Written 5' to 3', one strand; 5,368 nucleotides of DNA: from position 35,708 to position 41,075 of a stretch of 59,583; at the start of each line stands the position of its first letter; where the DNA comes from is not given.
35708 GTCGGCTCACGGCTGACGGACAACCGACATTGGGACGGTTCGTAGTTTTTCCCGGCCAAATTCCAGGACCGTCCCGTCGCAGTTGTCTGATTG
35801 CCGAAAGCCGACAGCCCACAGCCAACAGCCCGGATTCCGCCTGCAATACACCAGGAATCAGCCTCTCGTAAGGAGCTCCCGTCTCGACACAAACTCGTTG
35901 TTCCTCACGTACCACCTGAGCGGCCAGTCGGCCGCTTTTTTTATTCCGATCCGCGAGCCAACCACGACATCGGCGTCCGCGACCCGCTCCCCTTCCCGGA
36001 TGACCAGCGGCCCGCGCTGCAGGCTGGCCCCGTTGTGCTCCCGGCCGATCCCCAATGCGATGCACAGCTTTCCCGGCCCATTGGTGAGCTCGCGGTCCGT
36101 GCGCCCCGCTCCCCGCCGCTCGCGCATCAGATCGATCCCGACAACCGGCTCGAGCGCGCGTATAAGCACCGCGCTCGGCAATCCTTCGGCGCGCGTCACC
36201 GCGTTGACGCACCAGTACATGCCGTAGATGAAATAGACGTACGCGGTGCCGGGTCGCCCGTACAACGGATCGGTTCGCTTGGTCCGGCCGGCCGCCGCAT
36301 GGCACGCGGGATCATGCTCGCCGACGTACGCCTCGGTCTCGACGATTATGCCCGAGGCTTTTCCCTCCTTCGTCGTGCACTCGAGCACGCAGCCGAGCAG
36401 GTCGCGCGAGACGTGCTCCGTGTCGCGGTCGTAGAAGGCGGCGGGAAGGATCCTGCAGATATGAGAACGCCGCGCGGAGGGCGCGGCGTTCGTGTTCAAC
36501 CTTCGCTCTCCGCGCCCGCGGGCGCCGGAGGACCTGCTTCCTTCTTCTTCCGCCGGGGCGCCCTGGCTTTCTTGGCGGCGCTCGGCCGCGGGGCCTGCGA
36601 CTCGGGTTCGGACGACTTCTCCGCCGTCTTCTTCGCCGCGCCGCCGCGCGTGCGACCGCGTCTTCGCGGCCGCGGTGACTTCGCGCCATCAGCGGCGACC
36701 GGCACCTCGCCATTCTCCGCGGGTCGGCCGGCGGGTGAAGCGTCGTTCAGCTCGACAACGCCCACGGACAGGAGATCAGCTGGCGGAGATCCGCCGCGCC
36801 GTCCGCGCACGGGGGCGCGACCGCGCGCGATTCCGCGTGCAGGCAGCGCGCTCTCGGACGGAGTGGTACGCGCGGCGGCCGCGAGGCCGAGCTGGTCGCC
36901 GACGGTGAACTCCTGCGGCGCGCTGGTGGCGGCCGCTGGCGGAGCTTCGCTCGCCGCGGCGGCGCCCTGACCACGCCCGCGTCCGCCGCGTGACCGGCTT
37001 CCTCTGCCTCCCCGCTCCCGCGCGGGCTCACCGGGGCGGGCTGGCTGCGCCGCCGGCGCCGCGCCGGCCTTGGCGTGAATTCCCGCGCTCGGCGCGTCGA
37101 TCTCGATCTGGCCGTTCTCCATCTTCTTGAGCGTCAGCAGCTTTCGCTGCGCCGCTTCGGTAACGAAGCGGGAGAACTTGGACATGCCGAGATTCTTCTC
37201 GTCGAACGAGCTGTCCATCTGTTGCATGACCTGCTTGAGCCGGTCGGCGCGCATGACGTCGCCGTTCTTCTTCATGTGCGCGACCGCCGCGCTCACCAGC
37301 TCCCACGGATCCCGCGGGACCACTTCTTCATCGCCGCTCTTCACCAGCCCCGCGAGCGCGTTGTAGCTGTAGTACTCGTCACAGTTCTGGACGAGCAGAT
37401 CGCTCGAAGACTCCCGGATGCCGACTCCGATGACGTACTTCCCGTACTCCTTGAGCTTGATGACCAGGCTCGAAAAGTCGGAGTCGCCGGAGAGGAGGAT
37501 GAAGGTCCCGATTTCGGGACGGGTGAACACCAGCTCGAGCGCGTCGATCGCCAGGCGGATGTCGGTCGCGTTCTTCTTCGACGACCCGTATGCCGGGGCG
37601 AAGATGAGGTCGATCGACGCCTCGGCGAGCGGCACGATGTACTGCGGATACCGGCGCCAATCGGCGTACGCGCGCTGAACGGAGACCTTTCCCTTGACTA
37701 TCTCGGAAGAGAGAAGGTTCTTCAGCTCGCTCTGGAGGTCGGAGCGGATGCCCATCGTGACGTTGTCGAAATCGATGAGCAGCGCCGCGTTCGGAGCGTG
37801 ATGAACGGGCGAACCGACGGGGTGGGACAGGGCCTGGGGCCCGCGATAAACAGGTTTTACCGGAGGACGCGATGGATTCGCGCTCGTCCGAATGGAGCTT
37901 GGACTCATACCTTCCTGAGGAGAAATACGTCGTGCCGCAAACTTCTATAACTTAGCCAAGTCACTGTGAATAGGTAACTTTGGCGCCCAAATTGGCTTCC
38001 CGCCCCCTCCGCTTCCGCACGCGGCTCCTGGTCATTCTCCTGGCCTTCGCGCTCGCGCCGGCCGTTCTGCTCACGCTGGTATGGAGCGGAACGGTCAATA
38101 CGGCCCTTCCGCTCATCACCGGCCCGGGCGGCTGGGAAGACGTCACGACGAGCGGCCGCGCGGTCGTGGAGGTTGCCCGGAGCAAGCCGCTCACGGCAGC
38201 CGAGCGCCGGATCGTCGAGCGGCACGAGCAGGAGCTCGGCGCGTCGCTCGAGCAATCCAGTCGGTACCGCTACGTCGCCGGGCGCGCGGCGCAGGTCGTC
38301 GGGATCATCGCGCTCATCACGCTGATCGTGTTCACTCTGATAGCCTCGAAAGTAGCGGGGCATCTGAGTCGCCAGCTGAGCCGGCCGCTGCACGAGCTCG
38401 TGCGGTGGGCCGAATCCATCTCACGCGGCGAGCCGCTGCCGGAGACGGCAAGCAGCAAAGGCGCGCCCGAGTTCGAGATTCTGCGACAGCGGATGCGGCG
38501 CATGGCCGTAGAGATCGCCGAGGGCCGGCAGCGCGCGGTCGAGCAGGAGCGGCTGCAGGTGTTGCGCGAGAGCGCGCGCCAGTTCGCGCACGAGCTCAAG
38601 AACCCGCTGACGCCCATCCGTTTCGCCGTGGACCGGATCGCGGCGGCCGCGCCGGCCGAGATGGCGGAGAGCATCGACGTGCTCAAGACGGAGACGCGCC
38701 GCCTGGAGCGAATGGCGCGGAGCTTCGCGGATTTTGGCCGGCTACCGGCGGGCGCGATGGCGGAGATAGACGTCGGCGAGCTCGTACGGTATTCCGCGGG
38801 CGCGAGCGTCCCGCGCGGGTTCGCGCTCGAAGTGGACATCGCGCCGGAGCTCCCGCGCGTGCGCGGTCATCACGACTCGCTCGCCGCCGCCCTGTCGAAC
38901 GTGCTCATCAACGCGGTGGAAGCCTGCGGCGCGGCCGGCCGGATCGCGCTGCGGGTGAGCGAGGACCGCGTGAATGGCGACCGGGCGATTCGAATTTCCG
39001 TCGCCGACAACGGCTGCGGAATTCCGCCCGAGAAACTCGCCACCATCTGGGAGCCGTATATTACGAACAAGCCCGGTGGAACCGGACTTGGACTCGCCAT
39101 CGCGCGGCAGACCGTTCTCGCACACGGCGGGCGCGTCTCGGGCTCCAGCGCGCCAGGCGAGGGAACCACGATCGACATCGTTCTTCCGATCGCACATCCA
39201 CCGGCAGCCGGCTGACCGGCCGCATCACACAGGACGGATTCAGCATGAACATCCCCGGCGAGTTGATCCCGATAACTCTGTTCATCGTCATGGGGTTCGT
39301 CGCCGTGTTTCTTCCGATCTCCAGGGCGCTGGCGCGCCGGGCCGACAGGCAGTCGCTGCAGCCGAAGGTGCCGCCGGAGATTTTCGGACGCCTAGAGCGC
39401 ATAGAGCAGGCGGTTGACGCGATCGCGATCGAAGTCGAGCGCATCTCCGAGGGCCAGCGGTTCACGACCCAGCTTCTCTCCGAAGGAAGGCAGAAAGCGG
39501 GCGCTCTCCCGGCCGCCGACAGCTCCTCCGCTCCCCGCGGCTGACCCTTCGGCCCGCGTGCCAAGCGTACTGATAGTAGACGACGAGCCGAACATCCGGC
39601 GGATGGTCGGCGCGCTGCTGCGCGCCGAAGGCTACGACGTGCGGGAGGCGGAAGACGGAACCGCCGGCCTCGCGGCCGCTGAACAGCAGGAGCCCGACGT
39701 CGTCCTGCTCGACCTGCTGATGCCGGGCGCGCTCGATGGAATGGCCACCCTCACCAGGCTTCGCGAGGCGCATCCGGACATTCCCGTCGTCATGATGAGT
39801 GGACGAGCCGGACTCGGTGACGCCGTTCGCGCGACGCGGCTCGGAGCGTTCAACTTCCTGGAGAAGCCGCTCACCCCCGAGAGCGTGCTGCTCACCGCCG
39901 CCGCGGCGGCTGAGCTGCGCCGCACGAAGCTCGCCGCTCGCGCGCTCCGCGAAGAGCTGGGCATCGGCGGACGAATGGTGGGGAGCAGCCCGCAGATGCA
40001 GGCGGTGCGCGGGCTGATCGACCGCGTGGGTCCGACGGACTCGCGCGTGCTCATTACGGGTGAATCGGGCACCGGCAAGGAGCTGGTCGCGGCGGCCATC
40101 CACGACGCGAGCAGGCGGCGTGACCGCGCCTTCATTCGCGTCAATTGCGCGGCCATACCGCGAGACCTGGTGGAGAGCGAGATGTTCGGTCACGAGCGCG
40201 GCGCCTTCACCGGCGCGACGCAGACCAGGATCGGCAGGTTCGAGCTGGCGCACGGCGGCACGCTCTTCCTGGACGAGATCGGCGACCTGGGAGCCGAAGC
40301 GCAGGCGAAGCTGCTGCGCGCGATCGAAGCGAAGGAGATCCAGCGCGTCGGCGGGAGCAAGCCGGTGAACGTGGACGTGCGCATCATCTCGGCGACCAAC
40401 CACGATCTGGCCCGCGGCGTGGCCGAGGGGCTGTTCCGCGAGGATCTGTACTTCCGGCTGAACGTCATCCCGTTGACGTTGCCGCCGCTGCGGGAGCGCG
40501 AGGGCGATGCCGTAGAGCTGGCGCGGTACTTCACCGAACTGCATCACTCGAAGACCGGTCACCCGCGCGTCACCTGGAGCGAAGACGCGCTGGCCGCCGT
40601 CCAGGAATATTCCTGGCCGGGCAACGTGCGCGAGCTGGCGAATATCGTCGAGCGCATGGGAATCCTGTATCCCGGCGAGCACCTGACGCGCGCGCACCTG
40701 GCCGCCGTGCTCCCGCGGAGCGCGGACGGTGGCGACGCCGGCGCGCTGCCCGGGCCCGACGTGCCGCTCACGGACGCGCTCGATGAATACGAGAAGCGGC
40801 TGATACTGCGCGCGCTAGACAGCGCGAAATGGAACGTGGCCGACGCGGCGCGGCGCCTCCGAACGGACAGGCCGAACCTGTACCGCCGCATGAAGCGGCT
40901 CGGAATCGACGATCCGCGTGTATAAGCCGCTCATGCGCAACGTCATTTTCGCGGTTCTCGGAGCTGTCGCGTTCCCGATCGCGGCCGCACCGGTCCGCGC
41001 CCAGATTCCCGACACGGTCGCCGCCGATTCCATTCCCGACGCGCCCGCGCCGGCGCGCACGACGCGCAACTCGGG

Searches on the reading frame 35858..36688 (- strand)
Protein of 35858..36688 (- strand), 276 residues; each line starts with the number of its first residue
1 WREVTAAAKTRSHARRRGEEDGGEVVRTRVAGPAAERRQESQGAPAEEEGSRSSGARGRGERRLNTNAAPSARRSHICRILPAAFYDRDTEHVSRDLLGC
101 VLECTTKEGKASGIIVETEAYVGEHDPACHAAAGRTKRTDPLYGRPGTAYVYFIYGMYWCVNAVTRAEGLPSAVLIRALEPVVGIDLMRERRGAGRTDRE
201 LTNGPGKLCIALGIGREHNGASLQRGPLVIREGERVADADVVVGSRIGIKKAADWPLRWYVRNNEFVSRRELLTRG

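Call 62: search_protein_families(library=pfam, proteins=[window:35858-36688:-], max_evalue=0.0001)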
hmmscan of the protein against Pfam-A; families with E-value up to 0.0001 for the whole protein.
window:35858-36688:- (276 aa): 1 family
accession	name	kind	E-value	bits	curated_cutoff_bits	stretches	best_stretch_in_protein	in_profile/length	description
PF02245.21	Pur_DNA_glyco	-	1.5e-69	233.4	27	1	85-264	2-180/181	Methylpurine-DNA glycosylase (MPG)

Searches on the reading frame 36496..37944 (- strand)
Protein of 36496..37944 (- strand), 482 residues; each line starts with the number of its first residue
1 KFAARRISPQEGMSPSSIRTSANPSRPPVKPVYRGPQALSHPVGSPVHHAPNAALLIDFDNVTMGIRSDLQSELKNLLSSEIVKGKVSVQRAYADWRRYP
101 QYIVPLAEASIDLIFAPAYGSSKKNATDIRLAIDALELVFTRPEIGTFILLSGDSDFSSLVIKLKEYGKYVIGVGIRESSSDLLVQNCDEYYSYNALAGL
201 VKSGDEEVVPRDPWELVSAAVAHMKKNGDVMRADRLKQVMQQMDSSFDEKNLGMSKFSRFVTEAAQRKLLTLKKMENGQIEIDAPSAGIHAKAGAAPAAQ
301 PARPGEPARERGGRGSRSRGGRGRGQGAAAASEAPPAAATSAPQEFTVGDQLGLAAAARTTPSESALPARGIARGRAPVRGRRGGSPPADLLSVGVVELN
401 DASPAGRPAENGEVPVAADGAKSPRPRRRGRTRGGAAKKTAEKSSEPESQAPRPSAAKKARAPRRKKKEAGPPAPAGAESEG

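Call 62: search_protein_families(library=pfam, proteins=[window:36496-37944:-], max_evalue=0.0001)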
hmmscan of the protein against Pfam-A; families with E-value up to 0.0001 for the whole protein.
window:36496-37944:- (482 aa): 2 families
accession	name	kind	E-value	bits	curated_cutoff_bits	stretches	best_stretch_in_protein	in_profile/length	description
PF01936.24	NYN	-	3.7e-26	92.8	24.2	1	53-193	2-143/145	NYN domain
PF12872.13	OST-HTH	-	5.4e-05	23.4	23.8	0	225-280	16-69/71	OST-HTH/LOTUS domain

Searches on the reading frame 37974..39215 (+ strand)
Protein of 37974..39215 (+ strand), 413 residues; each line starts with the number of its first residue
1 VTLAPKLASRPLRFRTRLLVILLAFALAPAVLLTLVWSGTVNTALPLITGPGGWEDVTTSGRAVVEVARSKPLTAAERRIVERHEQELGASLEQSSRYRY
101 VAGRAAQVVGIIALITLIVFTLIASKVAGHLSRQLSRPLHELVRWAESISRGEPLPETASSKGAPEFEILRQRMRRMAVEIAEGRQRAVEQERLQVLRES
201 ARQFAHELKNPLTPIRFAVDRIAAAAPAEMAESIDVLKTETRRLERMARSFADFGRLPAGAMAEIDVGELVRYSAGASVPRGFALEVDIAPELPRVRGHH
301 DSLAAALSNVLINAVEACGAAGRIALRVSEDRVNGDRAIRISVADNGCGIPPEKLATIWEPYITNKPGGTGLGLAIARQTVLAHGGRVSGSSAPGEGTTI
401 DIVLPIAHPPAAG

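Call 63: search_protein_families(library=pfam, proteins=[window:37974-39215:+], max_evalue=0.0001)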
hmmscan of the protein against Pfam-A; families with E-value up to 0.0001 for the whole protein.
window:37974-39215:+ (413 aa): 3 families
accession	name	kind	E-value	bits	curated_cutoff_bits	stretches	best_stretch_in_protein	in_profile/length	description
PF02518.31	HATPase_c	-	8.7e-24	84.5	26.4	1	300-406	3-109/111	Histidine kinase-, DNA gyrase B-, and HSP90-like ATPase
PF00512.31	HisKA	-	9.9e-09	35.6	26.9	1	201-260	6-66/66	His Kinase A (phospho-acceptor) domain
PF00672.30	HAMP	-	9.2e-05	23.1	25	0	131-181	2-51/53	HAMP domain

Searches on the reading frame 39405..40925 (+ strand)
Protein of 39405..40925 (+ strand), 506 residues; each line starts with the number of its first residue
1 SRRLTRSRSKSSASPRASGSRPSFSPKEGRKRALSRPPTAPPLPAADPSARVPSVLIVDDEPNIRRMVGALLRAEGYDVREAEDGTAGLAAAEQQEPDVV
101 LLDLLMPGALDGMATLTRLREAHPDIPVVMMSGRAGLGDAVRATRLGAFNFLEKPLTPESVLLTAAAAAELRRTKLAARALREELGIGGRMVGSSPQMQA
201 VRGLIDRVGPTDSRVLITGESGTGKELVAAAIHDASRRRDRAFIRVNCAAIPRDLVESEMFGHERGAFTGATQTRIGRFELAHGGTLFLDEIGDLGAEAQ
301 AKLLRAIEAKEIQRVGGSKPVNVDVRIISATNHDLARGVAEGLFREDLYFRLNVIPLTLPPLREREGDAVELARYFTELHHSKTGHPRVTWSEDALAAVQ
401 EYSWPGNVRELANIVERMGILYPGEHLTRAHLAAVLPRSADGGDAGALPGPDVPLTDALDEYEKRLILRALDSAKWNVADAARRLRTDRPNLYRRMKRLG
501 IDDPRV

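Call 63: search_protein_families(library=pfam, proteins=[window:39405-40925:+], max_evalue=0.0001)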
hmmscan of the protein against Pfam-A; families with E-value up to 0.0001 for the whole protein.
window:39405-40925:+ (506 aa): 10 families
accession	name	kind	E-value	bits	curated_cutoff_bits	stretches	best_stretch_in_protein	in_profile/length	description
PF00158.32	Sigma54_activat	-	3.4e-70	235.5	20.2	1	191-357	1-167/168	Sigma-54 interaction domain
PF00072.30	Response_reg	-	2.8e-28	98.7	30.2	1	55-161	1-106/111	Response regulator receiver domain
PF14532.12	Sigma54_activ_2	-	7.2e-20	72.1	25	1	192-362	1-138/138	Sigma-54 interaction domain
PF25601.1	AAA_lid_14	-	2.7e-18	66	27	1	363-440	1-78/87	AAA+ ATPase lid domain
PF02954.25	HTH_8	-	2.7e-10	40.2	22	1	459-499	2-42/42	Bacterial regulatory protein, Fis family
PF07728.20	AAA_5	-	2e-07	31.5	22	1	215-333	2-123/139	AAA domain (dynein-related subfamily)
PF13191.12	AAA_16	-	3e-06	28.2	32.6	1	191-251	2-63/167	AAA ATPase domain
PF01078.27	Mg_chelatase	-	1.8e-05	24.7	20.3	0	270-332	93-157/207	Magnesium chelatase, subunit ChlI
PF00004.35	AAA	-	2.8e-05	25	21.2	1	215-333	1-110/131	ATPase family associated with various cellular activities (AAA)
PF02310.24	B12-binding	-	3.6e-05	24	32.1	0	66-130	18-86/121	B12 binding domain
